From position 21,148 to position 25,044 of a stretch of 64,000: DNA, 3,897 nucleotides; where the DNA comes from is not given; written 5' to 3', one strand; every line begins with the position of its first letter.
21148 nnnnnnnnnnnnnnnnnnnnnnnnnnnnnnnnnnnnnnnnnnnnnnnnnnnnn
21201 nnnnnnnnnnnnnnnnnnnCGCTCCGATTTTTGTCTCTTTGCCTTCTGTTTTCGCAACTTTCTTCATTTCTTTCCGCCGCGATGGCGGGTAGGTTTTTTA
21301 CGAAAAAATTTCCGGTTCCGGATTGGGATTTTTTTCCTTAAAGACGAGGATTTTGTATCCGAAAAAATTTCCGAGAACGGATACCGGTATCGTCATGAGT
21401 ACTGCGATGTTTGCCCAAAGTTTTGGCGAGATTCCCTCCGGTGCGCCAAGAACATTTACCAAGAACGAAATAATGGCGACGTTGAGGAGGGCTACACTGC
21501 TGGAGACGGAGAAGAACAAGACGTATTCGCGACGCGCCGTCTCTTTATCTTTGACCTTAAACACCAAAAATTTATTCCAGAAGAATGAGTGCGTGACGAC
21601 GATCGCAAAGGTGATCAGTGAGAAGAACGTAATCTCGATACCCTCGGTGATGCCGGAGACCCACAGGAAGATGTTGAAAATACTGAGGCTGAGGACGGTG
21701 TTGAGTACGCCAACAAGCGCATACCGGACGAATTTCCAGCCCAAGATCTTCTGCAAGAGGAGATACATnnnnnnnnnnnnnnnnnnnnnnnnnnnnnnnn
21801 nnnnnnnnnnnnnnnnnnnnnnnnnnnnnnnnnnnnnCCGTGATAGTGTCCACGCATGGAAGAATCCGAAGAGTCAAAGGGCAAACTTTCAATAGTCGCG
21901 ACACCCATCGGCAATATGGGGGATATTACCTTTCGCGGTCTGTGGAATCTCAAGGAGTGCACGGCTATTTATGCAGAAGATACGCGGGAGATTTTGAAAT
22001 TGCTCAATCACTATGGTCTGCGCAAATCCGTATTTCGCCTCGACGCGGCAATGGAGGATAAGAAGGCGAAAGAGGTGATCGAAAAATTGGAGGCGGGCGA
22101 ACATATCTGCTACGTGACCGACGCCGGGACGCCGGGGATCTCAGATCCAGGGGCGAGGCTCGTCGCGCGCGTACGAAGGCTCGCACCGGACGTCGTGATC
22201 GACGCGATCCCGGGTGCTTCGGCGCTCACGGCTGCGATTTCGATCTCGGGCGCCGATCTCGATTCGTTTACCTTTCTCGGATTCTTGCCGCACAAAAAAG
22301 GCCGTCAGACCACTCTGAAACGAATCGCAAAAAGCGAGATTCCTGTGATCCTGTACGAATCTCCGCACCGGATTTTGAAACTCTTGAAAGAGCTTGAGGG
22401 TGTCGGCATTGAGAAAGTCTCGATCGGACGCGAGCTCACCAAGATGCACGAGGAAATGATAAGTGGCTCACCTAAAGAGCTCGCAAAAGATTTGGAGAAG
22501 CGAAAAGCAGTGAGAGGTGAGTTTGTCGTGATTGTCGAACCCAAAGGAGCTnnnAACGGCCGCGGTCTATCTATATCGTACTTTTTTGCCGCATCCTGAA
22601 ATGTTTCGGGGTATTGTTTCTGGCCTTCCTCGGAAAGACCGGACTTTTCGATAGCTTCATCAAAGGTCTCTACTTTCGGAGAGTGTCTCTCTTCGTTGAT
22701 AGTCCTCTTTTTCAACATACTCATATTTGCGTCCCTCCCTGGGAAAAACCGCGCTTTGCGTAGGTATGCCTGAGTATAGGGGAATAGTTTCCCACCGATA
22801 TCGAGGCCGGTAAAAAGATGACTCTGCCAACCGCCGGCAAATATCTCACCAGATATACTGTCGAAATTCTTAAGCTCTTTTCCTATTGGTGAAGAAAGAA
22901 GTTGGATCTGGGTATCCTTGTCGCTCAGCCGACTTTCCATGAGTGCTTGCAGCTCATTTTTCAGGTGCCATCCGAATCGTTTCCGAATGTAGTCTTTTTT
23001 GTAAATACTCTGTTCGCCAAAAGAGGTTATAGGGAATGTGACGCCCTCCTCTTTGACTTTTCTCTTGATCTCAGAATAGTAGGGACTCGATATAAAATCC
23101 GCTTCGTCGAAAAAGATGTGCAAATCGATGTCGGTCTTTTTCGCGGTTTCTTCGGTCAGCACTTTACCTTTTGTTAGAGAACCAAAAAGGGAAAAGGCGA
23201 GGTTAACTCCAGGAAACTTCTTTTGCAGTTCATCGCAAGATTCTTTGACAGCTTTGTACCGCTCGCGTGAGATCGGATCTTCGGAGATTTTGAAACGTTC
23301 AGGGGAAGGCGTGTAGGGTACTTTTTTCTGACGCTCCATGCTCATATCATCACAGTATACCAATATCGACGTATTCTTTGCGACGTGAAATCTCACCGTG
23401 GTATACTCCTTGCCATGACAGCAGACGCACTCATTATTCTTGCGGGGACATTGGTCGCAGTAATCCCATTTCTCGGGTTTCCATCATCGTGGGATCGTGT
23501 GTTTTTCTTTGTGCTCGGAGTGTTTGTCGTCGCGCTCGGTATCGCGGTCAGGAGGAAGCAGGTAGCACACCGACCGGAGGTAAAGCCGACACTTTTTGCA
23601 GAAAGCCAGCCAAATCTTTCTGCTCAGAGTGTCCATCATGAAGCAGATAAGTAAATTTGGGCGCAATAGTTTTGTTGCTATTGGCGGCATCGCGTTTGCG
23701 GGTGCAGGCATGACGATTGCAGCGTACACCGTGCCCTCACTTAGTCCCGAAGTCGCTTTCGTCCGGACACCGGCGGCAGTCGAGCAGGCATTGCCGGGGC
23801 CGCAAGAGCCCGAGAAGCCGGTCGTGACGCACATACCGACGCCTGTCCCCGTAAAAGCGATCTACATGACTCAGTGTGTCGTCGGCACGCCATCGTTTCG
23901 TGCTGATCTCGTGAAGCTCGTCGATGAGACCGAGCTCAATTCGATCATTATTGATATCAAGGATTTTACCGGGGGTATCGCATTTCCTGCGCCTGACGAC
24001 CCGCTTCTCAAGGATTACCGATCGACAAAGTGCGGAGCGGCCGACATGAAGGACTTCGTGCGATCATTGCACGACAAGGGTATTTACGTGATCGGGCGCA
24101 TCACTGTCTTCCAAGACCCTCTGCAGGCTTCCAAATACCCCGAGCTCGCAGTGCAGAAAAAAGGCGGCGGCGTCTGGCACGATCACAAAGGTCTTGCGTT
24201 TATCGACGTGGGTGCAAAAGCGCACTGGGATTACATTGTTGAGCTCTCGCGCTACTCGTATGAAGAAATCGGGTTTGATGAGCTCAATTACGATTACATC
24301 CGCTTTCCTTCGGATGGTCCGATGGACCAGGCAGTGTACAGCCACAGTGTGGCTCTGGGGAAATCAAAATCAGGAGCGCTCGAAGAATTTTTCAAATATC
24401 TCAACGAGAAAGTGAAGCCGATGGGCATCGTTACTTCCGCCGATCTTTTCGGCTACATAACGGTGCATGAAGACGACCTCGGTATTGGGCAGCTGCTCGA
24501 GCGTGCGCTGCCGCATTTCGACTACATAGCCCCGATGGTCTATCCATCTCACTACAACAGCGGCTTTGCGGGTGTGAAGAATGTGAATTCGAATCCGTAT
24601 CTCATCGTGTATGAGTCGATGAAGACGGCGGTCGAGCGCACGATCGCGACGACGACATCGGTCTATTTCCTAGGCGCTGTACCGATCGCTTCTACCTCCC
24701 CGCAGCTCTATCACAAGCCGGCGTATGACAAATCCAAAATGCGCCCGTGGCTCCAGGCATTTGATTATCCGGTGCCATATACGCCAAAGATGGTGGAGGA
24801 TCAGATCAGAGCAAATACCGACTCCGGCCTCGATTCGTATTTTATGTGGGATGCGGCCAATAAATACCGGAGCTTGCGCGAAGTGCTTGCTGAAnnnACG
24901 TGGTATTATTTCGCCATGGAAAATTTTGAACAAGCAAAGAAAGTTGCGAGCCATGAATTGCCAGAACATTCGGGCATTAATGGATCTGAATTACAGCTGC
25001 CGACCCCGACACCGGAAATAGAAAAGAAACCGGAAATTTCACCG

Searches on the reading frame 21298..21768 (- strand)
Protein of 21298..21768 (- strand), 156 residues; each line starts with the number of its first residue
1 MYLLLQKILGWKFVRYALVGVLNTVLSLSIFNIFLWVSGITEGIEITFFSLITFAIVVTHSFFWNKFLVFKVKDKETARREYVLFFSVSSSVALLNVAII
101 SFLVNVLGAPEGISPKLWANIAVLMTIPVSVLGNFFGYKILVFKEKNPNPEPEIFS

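Call 52: search_protein_families(library=pfam, proteins=[window:21298-21768:-], max_evalue=0.00001)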
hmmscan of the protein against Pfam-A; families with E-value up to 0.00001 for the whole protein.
window:21298-21768:- (156 aa): 1 family
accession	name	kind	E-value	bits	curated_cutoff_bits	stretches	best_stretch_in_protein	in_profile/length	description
PF04138.20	GtrA_DPMS_TM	-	1.1e-16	61.5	26.1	1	15-143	1-117/117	GtrA/DPMS, transmembrane domain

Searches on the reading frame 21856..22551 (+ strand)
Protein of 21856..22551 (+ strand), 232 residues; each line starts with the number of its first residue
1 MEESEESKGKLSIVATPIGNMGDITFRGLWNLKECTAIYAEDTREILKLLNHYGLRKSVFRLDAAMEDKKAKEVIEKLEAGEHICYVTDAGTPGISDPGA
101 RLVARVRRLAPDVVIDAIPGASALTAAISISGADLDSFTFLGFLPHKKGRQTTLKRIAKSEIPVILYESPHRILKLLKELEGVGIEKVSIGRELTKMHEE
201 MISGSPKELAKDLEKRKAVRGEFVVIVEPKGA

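Call 51: search_protein_families(library=pfam, proteins=[window:21856-22551:+], max_evalue=0.00001)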
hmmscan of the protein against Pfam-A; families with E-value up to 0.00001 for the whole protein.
window:21856-22551:+ (232 aa): 1 family
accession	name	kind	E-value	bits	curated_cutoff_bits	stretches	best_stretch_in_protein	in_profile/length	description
PF00590.25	TP_methylase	-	1.2e-28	101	27.8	1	10-209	1-211/212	Tetrapyrrole (Corrin/Porphyrin) Methylases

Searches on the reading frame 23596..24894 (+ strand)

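Call 71: search_protein_families(library=pfam, proteins=[window:23596-24894:+], max_evalue=0.00001)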
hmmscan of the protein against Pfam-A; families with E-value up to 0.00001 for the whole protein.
window:23596-24894:+ (433 aa): 1 family
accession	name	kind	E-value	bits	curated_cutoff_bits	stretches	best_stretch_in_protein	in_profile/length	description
PF13200.12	DUF4015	-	3.6e-86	289.6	27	1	88-424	1-313/313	Putative glycosyl hydrolase domain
